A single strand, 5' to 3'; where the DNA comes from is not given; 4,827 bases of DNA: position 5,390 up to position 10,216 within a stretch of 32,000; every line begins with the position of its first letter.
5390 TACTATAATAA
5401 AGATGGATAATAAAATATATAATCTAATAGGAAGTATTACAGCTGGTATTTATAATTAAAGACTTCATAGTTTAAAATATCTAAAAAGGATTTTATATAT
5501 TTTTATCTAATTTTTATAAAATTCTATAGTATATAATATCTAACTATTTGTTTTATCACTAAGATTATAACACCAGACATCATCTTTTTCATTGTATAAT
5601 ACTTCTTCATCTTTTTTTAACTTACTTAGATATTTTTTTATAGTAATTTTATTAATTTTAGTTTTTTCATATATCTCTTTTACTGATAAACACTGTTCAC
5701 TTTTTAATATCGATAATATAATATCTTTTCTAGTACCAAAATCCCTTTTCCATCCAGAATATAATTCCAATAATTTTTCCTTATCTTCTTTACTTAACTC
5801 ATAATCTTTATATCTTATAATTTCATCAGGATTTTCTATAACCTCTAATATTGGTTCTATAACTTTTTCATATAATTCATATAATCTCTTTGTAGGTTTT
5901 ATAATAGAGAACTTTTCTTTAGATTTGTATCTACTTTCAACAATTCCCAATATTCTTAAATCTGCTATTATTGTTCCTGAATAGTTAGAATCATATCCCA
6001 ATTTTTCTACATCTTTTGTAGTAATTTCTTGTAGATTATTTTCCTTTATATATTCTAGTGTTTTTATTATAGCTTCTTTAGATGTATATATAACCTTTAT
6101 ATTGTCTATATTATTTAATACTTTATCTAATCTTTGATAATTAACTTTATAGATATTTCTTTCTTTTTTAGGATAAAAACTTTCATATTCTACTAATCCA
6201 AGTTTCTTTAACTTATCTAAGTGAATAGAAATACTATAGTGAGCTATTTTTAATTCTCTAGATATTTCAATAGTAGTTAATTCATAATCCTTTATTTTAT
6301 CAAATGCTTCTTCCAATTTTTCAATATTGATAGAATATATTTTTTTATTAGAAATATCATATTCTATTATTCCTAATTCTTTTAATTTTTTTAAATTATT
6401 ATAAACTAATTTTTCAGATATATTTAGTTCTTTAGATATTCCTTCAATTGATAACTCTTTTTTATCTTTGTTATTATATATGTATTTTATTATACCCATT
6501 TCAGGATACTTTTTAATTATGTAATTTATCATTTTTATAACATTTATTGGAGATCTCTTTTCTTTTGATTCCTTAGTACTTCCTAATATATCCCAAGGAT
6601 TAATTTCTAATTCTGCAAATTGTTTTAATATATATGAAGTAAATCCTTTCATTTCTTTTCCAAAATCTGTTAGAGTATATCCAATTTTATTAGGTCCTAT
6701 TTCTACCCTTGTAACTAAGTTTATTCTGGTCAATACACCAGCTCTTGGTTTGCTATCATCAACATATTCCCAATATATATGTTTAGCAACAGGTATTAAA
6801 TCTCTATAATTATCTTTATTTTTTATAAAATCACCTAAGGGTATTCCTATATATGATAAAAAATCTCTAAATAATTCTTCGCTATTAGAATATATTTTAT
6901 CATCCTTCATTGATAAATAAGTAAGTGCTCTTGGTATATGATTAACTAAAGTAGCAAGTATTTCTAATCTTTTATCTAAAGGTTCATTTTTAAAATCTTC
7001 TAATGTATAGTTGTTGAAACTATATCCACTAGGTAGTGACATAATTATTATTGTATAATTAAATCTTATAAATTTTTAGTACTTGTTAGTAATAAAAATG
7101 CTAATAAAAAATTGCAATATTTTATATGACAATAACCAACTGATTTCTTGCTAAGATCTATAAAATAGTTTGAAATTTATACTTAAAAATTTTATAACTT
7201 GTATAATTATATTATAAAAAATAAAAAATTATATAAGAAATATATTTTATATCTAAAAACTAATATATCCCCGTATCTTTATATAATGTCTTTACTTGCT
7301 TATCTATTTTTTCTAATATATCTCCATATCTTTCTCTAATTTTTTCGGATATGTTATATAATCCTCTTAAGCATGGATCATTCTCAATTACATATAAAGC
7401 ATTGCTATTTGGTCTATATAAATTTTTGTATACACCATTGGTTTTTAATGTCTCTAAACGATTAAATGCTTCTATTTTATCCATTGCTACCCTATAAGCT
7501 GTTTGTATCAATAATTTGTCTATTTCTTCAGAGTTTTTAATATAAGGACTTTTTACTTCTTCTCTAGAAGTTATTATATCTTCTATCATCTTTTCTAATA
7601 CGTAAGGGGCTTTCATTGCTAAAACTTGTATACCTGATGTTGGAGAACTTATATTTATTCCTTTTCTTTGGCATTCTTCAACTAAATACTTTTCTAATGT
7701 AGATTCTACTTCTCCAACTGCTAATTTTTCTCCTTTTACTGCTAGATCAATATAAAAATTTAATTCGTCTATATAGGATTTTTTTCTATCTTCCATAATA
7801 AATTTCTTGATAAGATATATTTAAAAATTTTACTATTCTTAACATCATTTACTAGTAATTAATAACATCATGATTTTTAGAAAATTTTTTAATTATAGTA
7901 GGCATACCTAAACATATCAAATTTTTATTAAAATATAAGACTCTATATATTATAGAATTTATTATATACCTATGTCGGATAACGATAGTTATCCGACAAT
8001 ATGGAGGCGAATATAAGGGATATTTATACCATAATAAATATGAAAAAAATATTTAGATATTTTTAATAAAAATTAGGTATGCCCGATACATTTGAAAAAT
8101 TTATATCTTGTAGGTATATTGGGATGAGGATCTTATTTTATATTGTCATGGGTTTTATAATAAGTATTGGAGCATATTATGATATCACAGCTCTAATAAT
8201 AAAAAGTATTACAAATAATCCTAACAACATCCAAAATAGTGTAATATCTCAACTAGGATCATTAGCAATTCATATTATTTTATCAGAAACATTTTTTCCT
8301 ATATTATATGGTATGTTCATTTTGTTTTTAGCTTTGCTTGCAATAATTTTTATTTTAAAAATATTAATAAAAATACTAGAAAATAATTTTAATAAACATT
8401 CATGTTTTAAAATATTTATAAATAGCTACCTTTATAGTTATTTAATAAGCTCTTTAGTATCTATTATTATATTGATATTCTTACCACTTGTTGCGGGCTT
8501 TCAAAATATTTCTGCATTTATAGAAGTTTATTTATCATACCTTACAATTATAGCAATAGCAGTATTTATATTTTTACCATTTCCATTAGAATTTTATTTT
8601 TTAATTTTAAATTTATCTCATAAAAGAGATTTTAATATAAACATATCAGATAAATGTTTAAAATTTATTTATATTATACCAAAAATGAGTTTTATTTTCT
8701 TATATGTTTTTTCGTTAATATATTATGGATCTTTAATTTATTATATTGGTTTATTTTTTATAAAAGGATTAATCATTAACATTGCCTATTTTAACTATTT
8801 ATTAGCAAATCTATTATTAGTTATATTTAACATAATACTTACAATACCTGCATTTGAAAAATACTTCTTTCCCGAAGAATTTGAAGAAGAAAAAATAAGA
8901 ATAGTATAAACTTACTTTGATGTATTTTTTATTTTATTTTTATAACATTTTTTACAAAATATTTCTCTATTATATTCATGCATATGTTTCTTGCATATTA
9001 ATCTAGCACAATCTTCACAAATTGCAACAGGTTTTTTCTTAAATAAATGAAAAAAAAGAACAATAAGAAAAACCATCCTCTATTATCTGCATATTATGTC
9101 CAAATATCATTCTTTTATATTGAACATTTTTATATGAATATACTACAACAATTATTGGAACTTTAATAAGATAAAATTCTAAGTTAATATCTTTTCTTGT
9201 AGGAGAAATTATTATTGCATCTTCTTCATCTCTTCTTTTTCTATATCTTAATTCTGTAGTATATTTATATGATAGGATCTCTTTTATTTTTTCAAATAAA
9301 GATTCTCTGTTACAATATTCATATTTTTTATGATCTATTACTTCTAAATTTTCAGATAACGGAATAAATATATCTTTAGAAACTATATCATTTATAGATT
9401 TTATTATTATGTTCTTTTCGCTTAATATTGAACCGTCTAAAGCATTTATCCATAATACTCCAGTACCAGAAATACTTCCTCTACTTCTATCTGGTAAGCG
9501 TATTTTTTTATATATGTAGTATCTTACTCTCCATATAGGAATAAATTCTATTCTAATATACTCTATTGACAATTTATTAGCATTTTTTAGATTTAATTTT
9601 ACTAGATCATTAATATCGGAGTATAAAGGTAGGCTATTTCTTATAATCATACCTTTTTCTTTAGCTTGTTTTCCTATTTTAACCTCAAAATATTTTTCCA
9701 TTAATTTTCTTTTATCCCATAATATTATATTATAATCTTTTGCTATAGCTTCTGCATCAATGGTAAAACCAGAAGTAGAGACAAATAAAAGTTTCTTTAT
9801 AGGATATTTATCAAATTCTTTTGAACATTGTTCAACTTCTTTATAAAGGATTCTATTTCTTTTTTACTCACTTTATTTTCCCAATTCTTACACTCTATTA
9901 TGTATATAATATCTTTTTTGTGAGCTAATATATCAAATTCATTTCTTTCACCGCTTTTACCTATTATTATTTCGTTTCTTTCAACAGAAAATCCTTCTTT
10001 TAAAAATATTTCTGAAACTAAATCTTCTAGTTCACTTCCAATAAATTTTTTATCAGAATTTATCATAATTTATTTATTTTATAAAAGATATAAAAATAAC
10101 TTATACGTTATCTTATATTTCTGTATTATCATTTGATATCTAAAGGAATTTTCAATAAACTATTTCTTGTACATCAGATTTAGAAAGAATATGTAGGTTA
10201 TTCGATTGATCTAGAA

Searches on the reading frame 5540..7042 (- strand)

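Call 10: search_protein_families(library=pfam, max_evalue=0.01, proteins=[window:5540-7042:-])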
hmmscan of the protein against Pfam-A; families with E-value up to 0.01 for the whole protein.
window:5540-7042:- (500 aa): 25 families
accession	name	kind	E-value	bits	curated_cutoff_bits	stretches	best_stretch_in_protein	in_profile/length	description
PF01022.26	HTH_5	-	5.5e-16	58.6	22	2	195-228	14-47/47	Bacterial regulatory protein, arsR family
PF12840.13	HTH_20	-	7.9e-11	42.2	27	0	183-227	8-49/51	Helix-turn-helix domain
PF12802.13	MarR_2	-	9.3e-11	42.2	27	1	255-287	21-53/61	MarR family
PF13412.12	HTH_24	-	6.1e-09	35.8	21.9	1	196-227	17-48/48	Winged helix-turn-helix DNA-binding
PF01978.25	TrmB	-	8.3e-09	35.6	25.6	1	195-237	21-63/68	Sugar-specific transcriptional regulator TrmB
PF02082.26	Rrf2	-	4.1e-08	33.9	30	0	185-227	12-54/132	Iron-dependent Transcriptional regulator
PF08279.18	HTH_11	-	7.4e-08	32.6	25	1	191-228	11-44/55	HTH domain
PF01325.25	Fe_dep_repress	-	2.7e-07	31.1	26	0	256-287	24-55/60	Iron dependent repressor, N-terminal DNA binding domain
PF08221.17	HTH_9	-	1.3e-06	28.9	23.4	1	435-477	11-53/62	RNA polymerase III subunit RPC82 helix-turn-helix domain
PF08220.18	HTH_DeoR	-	3.3e-05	24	21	0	438-477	1-40/57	DeoR-like helix-turn-helix domain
PF25212.1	HVO_A0114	-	5.5e-05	23.3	27.6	0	192-233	32-73/84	HVO_A0114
PF24033.1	DUF7342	-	0.00013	22.4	31.6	0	449-495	15-61/150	Family of unknown function (DUF7342)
PF13601.12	HTH_34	-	0.00017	22.1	27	0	254-299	14-60/80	Winged helix DNA-binding domain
PF21476.4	PF0610-like_N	-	0.00039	21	33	0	194-219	12-37/50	PF0610-like, N-terminal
PF13545.12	HTH_Crp_2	-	0.00045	20.6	27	0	197-245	23-69/70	Crp-like helix-turn-helix domain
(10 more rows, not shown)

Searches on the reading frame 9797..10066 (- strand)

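Call 59: search_protein_families(library=padloc, max_evalue=0.01, proteins=[window:9797-10066:-])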
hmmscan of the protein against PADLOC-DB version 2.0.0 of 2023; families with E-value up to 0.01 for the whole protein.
window:9797-10066:- (89 aa): 8 families
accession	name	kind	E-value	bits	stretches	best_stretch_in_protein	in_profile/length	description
PDLC01880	CARF4--CARF_PDDEXK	-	2e-07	28.7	1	34-85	266-315/364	-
PDLC01891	CARF4--CARF_PDDEXK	-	1.4e-06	26.2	1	5-85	200-277/319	-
PDLC01968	CARF_PDDEXK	-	1.8e-06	25.3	1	29-82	261-309/361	-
PDLC01894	CARF4--CARF_PDDEXK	-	3.6e-06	24.5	1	37-85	234-285/336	-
PDLC01893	CARF4--CARF_PDDEXK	-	0.00058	17.3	1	36-83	290-336/382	-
PDLC01037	Csx1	-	0.0012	16.5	1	7-81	198-266/320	ARF+Nuclease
PDLC02512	PglW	-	0.0014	14.5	1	26-68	34-76/1403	PglW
PDLC01619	Csx1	-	0.0067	13.6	1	28-83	244-294/330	CAS-III; associated_signaling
